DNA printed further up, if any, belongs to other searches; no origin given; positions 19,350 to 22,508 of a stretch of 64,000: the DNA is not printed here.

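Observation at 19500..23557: Omp85-barrel protein with an HEXXH peptidase-like domain and PD40 propellers in place of POTRA domains, plus an overlapping lipoprotein gene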

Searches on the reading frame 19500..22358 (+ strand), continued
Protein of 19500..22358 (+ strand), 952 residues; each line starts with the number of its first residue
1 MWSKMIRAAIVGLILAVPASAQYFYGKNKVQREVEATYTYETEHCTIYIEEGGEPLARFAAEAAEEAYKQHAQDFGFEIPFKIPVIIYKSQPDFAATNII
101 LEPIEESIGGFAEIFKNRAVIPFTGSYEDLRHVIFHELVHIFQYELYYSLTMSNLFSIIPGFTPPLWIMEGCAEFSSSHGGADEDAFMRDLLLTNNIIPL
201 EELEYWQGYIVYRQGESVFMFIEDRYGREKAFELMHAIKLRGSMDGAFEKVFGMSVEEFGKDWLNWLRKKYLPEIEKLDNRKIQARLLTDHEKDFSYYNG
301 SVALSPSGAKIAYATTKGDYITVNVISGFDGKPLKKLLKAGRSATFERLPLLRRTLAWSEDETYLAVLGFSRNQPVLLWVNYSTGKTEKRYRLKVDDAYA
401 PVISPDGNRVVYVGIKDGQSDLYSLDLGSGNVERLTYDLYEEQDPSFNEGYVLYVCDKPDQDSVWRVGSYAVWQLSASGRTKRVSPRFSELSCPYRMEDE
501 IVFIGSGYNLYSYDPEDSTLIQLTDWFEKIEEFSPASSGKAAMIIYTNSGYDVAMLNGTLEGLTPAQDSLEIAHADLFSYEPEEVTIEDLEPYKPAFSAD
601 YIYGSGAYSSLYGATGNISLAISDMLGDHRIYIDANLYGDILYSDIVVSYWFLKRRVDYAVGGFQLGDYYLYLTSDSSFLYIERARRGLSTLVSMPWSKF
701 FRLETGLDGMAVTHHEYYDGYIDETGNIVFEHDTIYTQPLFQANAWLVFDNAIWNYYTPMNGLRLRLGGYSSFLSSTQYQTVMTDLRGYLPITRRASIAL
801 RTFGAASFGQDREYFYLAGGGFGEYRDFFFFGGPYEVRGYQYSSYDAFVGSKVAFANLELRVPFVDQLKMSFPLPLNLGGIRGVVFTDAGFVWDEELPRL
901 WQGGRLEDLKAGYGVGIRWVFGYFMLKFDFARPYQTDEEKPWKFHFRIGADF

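Call 8: find_homologous_proteins(query=window:19500-22358:+)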
Query window:19500-22358:+ (952 aa): 862 proteins with E <= 0.001 among 8000 candidates; the best 120 are listed.
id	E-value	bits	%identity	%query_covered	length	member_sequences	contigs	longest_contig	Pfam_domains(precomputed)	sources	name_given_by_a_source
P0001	0.0e+0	2208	100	100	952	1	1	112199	PF26549.1,PF07676.19,PF13485.12,PF01103.30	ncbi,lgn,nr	ncbi:BamA/TamA family outer membrane protein [candidate division WOR-3 bacterium]|nr:BamA/TamA famil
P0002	0.0e+0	1642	73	100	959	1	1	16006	PF26549.1,PF07676.19,PF13485.12,PF01103.30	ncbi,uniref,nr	ncbi:BamA/TamA family outer membrane protein [candidate division WOR-3 bacterium]|uniref:BamA/TamA f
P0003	0.0e+0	1627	75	97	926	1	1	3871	PF26549.1,PF01103.30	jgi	-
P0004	0.0e+0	1563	71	100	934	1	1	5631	PF26549.1,PF07676.19,PF13485.12,PF01103.30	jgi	-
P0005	0.0e+0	1544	71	99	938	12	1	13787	PF26549.1,PF07676.19,PF13485.12,PF01103.30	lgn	-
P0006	0.0e+0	1543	71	98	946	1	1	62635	PF26549.1,PF13485.12,PF01103.30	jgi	jgi:hypothetical protein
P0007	0.0e+0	1524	69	100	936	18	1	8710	PF26549.1,PF01103.30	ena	-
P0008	0.0e+0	1516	70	98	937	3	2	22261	PF13485.12,PF01103.30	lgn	-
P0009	0.0e+0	1446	67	100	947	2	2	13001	PF26549.1,PF07676.19,PF01103.30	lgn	-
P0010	0.0e+0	1423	65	100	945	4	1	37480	PF26549.1,PF13485.12,PF01103.30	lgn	-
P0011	0.0e+0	1418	66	100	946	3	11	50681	PF26549.1,PF07676.19,PF13485.12,PF01103.30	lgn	-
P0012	0.0e+0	1410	64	100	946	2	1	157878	PF26549.1,PF13485.12,PF01103.30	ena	-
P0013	0.0e+0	1408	64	100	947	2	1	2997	PF26549.1,PF07676.19,PF13485.12,PF01103.30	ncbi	-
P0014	0.0e+0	1402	64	100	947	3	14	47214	PF26549.1,PF13485.12,PF01103.30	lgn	-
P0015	1.1e-247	843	44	99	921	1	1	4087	PF26549.1,PF26550.2,PF07676.19,PF13485.12,PF01103.30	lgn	-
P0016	1.7e-239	816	44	98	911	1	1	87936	PF26549.1,PF07676.19,PF01103.30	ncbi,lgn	-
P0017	7.1e-231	787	44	98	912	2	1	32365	PF26549.1,PF26550.2,PF07676.19,PF13485.12,PF01103.30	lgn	-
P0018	7.0e-207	708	39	99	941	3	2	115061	PF25174.2,PF26549.1,PF26550.2,PF19283.5,PF07676.19,PF13485.12,PF01103.30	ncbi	-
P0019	1.9e-201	690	39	100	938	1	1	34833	PF26549.1,PF00930.28,PF26550.2,PF07676.19,PF13485.12,PF01103.30,PF23414.2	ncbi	-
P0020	7.8e-201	688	38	100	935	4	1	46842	PF26549.1,PF26550.2,PF07676.19,PF13485.12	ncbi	-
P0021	2.0e-196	673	38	99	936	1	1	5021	PF26549.1,PF26550.2,PF07676.19,PF13485.12,PF01103.30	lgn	-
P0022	4.4e-196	672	38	99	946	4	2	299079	PF26549.1,PF26550.2,PF07676.19,PF13485.12,PF01103.30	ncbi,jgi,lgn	ncbi:MAG: peptidase MA family metallohydrolase [candidate division WOR-3 bacterium]|jgi:hypothetical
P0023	6.3e-195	668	37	100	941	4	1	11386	PF25174.2,PF26549.1,PF00930.28,PF26550.2,PF07676.19,PF13485.12,PF01103.30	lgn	-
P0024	6.7e-195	668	37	99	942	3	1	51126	PF26549.1,PF26550.2,PF07676.19,PF13485.12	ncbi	ncbi:MAG: hypothetical protein ABIK39_01420 [candidate division WOR-3 bacterium]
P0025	6.7e-195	668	37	98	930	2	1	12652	PF26549.1,PF26550.2,PF07676.19,PF13485.12,PF01103.30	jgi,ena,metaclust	metaclust:\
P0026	1.4e-193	664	39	100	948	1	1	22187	PF26549.1,PF00930.28,PF26550.2,PF07676.19,PF13485.12,PF01103.30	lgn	-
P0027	2.2e-192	660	38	97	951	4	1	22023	PF26549.1,PF00930.28,PF26550.2,PF07676.19,PF13485.12,PF01103.30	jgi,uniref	uniref:Bacterial surface antigen (D15) domain-containing protein n=1 Tax=candidate division WOR-3 ba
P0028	1.3e-190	654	37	98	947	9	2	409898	PF26549.1,PF00930.28,PF26550.2,PF07676.19,PF13485.12,PF01103.30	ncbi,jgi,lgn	-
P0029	3.8e-190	652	37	100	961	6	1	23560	PF26549.1,PF26550.2,PF07676.19,PF13485.12,PF01103.30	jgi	-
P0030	9.9e-184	631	36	99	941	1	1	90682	PF26549.1,PF26550.2,PF07676.19,PF13485.12,PF01103.30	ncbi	-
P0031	4.4e-177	609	36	99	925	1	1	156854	PF26549.1,PF26550.2,PF07676.19,PF13485.12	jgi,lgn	-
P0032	5.1e-172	592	37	100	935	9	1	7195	PF25174.2,PF26549.1,PF00930.28,PF26550.2,PF07676.19,PF13485.12,PF01103.30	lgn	-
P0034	1.0e-161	558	36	99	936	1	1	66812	PF26549.1,PF00930.28,PF26550.2,PF07676.19,PF01103.30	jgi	jgi:hypothetical protein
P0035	1.6e-161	558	36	98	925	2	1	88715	PF26549.1,PF26550.2,PF07676.19,PF13485.12,PF01103.30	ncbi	-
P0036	6.3e-153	529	34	100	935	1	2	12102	PF25174.2,PF26549.1,PF00930.28,PF23381.2,PF12894.14,PF26550.2,PF07676.19,PF13485.12,PF01103.30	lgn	-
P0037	6.0e-151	523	35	96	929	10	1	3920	PF25174.2,PF26549.1,PF00930.28,PF26550.2,PF07676.19,PF13485.12,PF01103.30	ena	-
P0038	1.6e-150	521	34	100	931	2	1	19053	PF25174.2,PF26549.1,PF00930.28,PF23381.2,PF26550.2,PF07676.19,PF13485.12,PF01103.30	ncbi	-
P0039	1.2e-149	518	35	60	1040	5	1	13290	PF25174.2,PF26549.1,PF00930.28,PF26550.2,PF07676.19,PF13485.12,PF23414.2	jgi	-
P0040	1.8e-147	511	34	99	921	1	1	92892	PF25174.2,PF26549.1,PF00930.28,PF26550.2,PF07676.19,PF13485.12,PF01103.30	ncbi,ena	-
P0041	8.4e-146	506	33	99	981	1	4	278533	PF25174.2,PF26549.1,PF00930.28,PF26550.2,PF07676.19,PF13485.12,PF01103.30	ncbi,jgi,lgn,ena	-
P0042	6.4e-144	499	35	57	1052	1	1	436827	PF25174.2,PF26549.1,PF00930.28,PF26550.2,PF07676.19,PF13485.12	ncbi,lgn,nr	ncbi:MAG: hypothetical protein NTX17_07315 [Candidatus Eisenbacteria bacterium]|nr:hypothetical prot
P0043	3.3e-143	497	32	61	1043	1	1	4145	PF25174.2,PF26549.1,PF00930.28,PF26550.2,PF07676.19,PF13485.12,PF01103.30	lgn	-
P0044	2.7e-142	494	31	98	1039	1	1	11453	PF25174.2,PF26549.1,PF00930.28,PF26550.2,PF07676.19,PF13485.12,PF01103.30,PF23414.2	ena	-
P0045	5.2e-141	490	30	99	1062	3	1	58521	PF25174.2,PF26549.1,PF00930.28,PF26550.2,PF07676.19,PF13485.12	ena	-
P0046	6.3e-141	490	35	59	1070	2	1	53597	PF25174.2,PF26549.1,PF00930.28,PF26550.2,PF07676.19,PF13485.12,PF23414.2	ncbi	-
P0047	9.1e-141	489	30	99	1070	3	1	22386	PF26549.1,PF00930.28,PF26550.2,PF07676.19,PF13485.12,PF01103.30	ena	-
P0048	1.1e-140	489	33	97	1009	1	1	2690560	PF25174.2,PF26549.1,PF00930.28,PF26550.2,PF07676.19,PF13485.12,PF01103.30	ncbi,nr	ncbi:MAG: PD40 domain-containing protein [Candidatus Eiseniibacteriota bacterium]|nr:MAG: PD40 domai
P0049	6.6e-140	486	33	99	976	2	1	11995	PF25174.2,PF26549.1,PF00930.28,PF26550.2,PF07676.19,PF13485.12,PF01103.30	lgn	-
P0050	1.4e-139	485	31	99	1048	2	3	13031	PF26549.1,PF00930.28,PF26550.2,PF07676.19,PF13485.12,PF01103.30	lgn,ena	-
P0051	5.6e-139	483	33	98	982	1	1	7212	PF25174.2,PF26549.1,PF00930.28,PF26550.2,PF07676.19,PF13485.12,PF01103.30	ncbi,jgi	-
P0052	8.4e-139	483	38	48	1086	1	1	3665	PF25174.2,PF26549.1,PF00930.28,PF26550.2,PF07676.19,PF13485.12,PF01103.30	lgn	-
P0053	3.3e-138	481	34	98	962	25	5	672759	PF26549.1,PF00930.28,PF26550.2,PF07676.19,PF13485.12,PF01103.30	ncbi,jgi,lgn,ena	jgi:Tol biopolymer transport system component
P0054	1.1e-137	479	30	99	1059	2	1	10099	PF26549.1,PF00930.28,PF26550.2,PF07676.19,PF13485.12,PF01103.30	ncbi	-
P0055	1.3e-134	469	32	100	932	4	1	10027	PF26549.1,PF26550.2,PF07676.19,PF01103.30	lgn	-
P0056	5.3e-134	467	32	97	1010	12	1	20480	PF26549.1,PF00930.28,PF26550.2,PF07676.19,PF13485.12,PF01103.30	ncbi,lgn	-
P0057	1.3e-132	462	32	56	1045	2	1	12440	PF04450.19,PF25174.2,PF26549.1,PF00930.28,PF26550.2,PF07676.19,PF13485.12,PF01103.30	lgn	-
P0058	1.4e-132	462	33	99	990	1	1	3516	PF25174.2,PF26549.1,PF00930.28,PF23381.2,PF26550.2,PF07676.19,PF13485.12,PF01103.30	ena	-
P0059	1.6e-131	458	31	97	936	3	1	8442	PF26549.1,PF26550.2,PF07676.19,PF13485.12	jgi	jgi:hypothetical protein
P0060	2.1e-131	458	32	99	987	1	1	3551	PF25174.2,PF26549.1,PF00930.28,PF23381.2,PF26550.2,PF07676.19,PF13485.12,PF01103.30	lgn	-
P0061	5.0e-131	457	33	62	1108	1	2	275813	PF25174.2,PF26549.1,PF00930.28,PF26550.2,PF07676.19,PF13485.12,PF01103.30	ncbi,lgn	-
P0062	5.7e-131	457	31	97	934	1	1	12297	PF26549.1,PF00930.28,PF26550.2,PF07676.19,PF13485.12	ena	-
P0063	1.2e-130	456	32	97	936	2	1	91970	PF26549.1,PF00930.28,PF26550.2,PF07676.19,PF13485.12,PF01103.30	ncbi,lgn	-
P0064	1.3e-130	455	33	100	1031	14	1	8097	PF25174.2,PF26549.1,PF00930.28,PF26550.2,PF07676.19,PF13485.12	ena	-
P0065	3.5e-130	454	32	98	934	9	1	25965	PF26549.1,PF00930.28,PF26550.2,PF07676.19,PF13485.12,PF01103.30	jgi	jgi:hypothetical protein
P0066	6.7e-129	450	32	99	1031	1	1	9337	PF25174.2,PF26549.1,PF00930.28,PF14583.13,PF26550.2,PF07676.19,PF13485.12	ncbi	-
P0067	6.8e-129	450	32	97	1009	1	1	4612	PF25174.2,PF26549.1,PF00930.28,PF23381.2,PF26550.2,PF07676.19,PF13485.12,PF01103.30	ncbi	-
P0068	9.6e-129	449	32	99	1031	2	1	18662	PF25174.2,PF26549.1,PF00930.28,PF14583.13,PF26550.2,PF07676.19,PF13485.12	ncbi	-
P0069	1.1e-128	449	30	99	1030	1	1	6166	PF25174.2,PF26549.1,PF00930.28,PF14583.13,PF26550.2,PF07676.19,PF13485.12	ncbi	-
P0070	1.3e-128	449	35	60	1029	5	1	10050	PF25174.2,PF26549.1,PF00930.28,PF23381.2,PF26550.2,PF07676.19,PF13485.12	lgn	-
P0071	5.4e-128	447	31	99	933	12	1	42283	PF26549.1,PF00930.28,PF26550.2,PF07676.19,PF13485.12,PF01103.30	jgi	jgi:Tol biopolymer transport system component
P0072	3.0e-127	444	30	97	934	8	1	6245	PF26549.1,PF00930.28,PF26550.2,PF07676.19,PF13485.12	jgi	-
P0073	5.6e-127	443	33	56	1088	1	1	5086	PF25174.2,PF26549.1,PF00930.28,PF26550.2,PF07676.19,PF13485.12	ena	-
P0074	7.3e-127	443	33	54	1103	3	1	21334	PF26549.1,PF00930.28,PF26550.2,PF19283.5,PF07676.19,PF01103.30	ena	-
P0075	2.2e-126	441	33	99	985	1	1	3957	PF25174.2,PF26549.1,PF00930.28,PF23381.2,PF26550.2,PF07676.19,PF13485.12,PF01103.30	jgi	jgi:hypothetical protein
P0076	5.4e-126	440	32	98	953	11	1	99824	PF26549.1,PF26550.2,PF07676.19,PF13485.12,PF01103.30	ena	-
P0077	6.4e-126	440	33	56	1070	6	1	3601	PF25174.2,PF26549.1,PF00930.28,PF26550.2,PF07676.19,PF13485.12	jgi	jgi:Tol biopolymer transport system component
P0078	2.7e-125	438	31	100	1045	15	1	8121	PF25174.2,PF26549.1,PF00930.28,PF26550.2,PF25460.2,PF07676.19,PF13485.12,PF01103.30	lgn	-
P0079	3.3e-125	438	31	97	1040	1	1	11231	PF25174.2,PF26549.1,PF00930.28,PF14583.13,PF26550.2,PF07676.19,PF13485.12,PF23414.2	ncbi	-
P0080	1.0e-124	436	35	57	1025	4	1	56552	PF26549.1,PF00930.28,PF23381.2,PF26550.2,PF07676.19,PF13485.12,PF23414.2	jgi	jgi:Tol biopolymer transport system component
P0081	1.6e-124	435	30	71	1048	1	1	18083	PF25174.2,PF26549.1,PF00930.28,PF26550.2,PF07676.19,PF13485.12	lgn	-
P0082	3.9e-124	434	29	99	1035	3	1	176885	PF25174.2,PF26549.1,PF00930.28,PF23381.2,PF26550.2,PF07676.19,PF13485.12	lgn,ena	-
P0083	8.9e-123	429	29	97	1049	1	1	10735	PF25174.2,PF26549.1,PF00930.28,PF26550.2,PF07676.19,PF13485.12,PF01103.30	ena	-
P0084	1.8e-122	429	32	57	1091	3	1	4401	PF25174.2,PF26549.1,PF00930.28,PF23381.2,PF26550.2,PF07676.19,PF13485.12,PF01103.30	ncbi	ncbi:MAG: BamA/TamA family outer membrane protein [Bacteroidota bacterium]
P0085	2.3e-122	428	29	100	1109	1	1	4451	PF25174.2,PF26549.1,PF00930.28,PF23381.2,PF26550.2,PF25460.2,PF07676.19,PF13485.12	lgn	-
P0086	7.3e-122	426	29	99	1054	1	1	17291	PF25174.2,PF26549.1,PF00930.28,PF23381.2,PF26550.2,PF07676.19,PF13485.12,PF01103.30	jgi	jgi:Tol biopolymer transport system component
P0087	7.6e-122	426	32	97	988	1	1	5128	PF25174.2,PF26549.1,PF00930.28,PF23381.2,PF26550.2,PF07676.19,PF13485.12,PF01103.30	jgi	jgi:Tol biopolymer transport system component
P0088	8.0e-122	426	32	58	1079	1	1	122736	PF25174.2,PF26549.1,PF00930.28,PF26550.2,PF07676.19,PF13485.12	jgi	jgi:Tol biopolymer transport system component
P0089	1.2e-121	426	32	57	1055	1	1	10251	PF26549.1,PF00930.28,PF26550.2,PF07676.19,PF13485.12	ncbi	ncbi:MAG: peptidase MA family metallohydrolase [Bacteroidota bacterium]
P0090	2.8e-121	425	30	99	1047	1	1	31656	PF25174.2,PF26549.1,PF00930.28,PF23381.2,PF26550.2,PF25460.2,PF07676.19,PF13485.12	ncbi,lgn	-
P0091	3.3e-121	424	28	100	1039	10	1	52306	PF25174.2,PF26549.1,PF00930.28,PF23381.2,PF26550.2,PF07676.19,PF13485.12,PF01103.30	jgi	-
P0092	4.8e-121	424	31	99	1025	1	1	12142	PF25174.2,PF26549.1,PF00930.28,PF23381.2,PF26550.2,PF07676.19,PF13485.12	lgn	-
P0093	5.9e-121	423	29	97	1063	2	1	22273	PF25174.2,PF26549.1,PF00930.28,PF23381.2,PF26550.2,PF07676.19,PF13485.12,PF23414.2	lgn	-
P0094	9.4e-121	423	30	100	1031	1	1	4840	PF25174.2,PF26549.1,PF00930.28,PF23381.2,PF26550.2,PF07676.19,PF13485.12,PF01103.30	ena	-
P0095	1.0e-120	423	29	99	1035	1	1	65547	PF25174.2,PF26549.1,PF00930.28,PF23381.2,PF26550.2,PF07676.19,PF13485.12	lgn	-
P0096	1.4e-120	422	31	99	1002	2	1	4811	PF26549.1,PF00930.28,PF26550.2,PF07676.19,PF13485.12,PF01103.30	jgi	-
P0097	1.4e-120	422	30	98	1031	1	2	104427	PF26549.1,PF00930.28,PF23381.2,PF26550.2,PF07676.19,PF13485.12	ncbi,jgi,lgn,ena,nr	ncbi:MAG: PD40 domain-containing protein [Ignavibacteriales bacterium]|nr:PD40 domain-containing pro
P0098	1.6e-120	422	31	97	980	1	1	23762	PF25174.2,PF26549.1,PF00930.28,PF26550.2,PF07676.19,PF13485.12,PF01103.30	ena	-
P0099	1.9e-120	422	31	97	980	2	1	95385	PF25174.2,PF26549.1,PF00930.28,PF26550.2,PF07676.19,PF13485.12,PF01103.30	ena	-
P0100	3.8e-120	421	33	59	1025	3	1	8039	PF25174.2,PF26549.1,PF00930.28,PF26550.2,PF07676.19,PF13485.12,PF01103.30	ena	-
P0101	3.9e-120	421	29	98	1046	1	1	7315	PF25174.2,PF26549.1,PF00930.28,PF23381.2,PF26550.2,PF07676.19,PF13485.12,PF23414.2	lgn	-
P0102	7.2e-120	420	28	97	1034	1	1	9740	PF25174.2,PF26549.1,PF00930.28,PF23381.2,PF26550.2,PF07676.19,PF13485.12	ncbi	-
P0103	1.0e-119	419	32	99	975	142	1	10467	PF26549.1,PF00930.28,PF26550.2,PF07676.19,PF13485.12,PF01103.30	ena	-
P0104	1.1e-119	419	30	100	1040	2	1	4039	PF25174.2,PF26549.1,PF00930.28,PF23381.2,PF26550.2,PF07676.19,PF13485.12,PF01103.30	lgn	-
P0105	1.6e-119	419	33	57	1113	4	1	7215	PF26549.1,PF00930.28,PF23381.2,PF26550.2,PF07676.19,PF13485.12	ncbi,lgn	-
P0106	1.7e-119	419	31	97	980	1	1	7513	PF25174.2,PF26549.1,PF00930.28,PF26550.2,PF07676.19,PF13485.12,PF01103.30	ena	-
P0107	1.9e-119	418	31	97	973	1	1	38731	PF25174.2,PF26549.1,PF00930.28,PF26550.2,PF07676.19,PF13485.12,PF01103.30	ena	-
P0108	3.4e-119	418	32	97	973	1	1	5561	PF25174.2,PF26549.1,PF00930.28,PF26550.2,PF07676.19,PF13485.12,PF01103.30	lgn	-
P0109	3.4e-119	418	38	48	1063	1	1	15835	PF25174.2,PF26549.1,PF00930.28,PF23381.2,PF26550.2,PF07676.19,PF13485.12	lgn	-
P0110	3.9e-119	417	28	100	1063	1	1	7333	PF25174.2,PF26549.1,PF00930.28,PF23381.2,PF26550.2,PF07676.19,PF13485.12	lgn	-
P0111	5.7e-119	417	34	58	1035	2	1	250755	PF25174.2,PF26549.1,PF00930.28,PF23381.2,PF26550.2,PF07676.19,PF13485.12,PF01103.30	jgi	jgi:Tol biopolymer transport system component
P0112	9.1e-119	416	29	99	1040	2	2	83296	PF25174.2,PF26549.1,PF00930.28,PF23381.2,PF26550.2,PF07676.19,PF13485.12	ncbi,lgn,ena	-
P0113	1.0e-118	416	28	100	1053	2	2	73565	PF25174.2,PF26549.1,PF00930.28,PF26550.2,PF07676.19,PF13485.12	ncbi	-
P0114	1.6e-118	415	31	97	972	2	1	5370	PF25174.2,PF26549.1,PF00930.28,PF23381.2,PF26550.2,PF07676.19,PF13485.12,PF01103.30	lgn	-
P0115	2.0e-118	415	30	59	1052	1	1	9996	PF26549.1,PF00930.28,PF26550.2,PF07676.19,PF13485.12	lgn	-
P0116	2.3e-118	415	29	99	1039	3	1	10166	PF23389.2,PF25174.2,PF26549.1,PF00930.28,PF23381.2,PF26550.2,PF07676.19,PF13485.12,PF01103.30,PF23414.2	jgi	jgi:Tol biopolymer transport system component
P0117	2.4e-118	415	34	56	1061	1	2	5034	PF23389.2,PF25174.2,PF26549.1,PF00930.28,PF26550.2,PF25460.2,PF07676.19,PF13485.12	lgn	-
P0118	2.9e-118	415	28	99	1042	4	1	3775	PF26549.1,PF00930.28,PF26550.2,PF07676.19,PF13485.12,PF01103.30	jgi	jgi:Tol biopolymer transport system component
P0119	3.0e-118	415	29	98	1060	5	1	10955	PF26549.1,PF00930.28,PF23381.2,PF26550.2,PF07676.19,PF13485.12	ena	-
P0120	3.4e-118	414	32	100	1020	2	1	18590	PF25174.2,PF26549.1,PF00930.28,PF26550.2,PF07676.19,PF13485.12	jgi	-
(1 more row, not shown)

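Call 11: search_solved_structures(query=window:19500-22358:+, max_evalue=1)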
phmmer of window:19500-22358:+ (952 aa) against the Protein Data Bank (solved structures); distinct sequences matched with E-value up to 1: 18.
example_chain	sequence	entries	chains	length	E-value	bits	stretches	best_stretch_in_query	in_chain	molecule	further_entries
1crz_A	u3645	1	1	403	8.5e-09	37.2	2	349-465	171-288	TOLB PROTEIN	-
2w8b_B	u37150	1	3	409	9.2e-09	37.1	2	349-465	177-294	PROTEIN TOLB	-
2hqs_A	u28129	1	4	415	1.1e-08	36.9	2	349-465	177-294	Protein tolB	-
2w8b_A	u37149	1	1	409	1.3e-08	36.7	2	349-447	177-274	PROTEIN TOLB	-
7nst_E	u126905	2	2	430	1.5e-08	36.4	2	347-447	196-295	Tol-Pal system protein TolB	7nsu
7mx5_A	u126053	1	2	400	1.7e-08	36.3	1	348-439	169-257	Tol-Pal system protein TolB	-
4r40_A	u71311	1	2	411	4e-07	31.7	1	352-467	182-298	Protein TolB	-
4pwz_A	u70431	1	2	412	4e-07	31.7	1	353-467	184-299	Protein TolB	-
4jml_A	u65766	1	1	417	7.3e-07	30.9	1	347-447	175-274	Protein TolB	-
3iax_A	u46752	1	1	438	1.1e-06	30.3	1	349-445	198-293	Protein tolB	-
1c5k_A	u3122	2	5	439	1.1e-06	30.3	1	349-445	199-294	PROTEIN (TOLB PROTEIN) | PROTEIN TOLB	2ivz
6pnv_A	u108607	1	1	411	1.5e-06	29.8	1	349-447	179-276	Tol-Pal system protein TolB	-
2ojh_A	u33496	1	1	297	1.3e-05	26.8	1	382-525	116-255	Uncharacterized protein Atu1656/AGR_C_3050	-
4n74_A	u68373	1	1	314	0.00078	20.8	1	829-950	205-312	Predicted outer membrane protein and surface antigen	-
4c00_A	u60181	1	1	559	0.0025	19.2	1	829-950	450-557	TRANSLOCATION AND ASSEMBLY MODULE TAMA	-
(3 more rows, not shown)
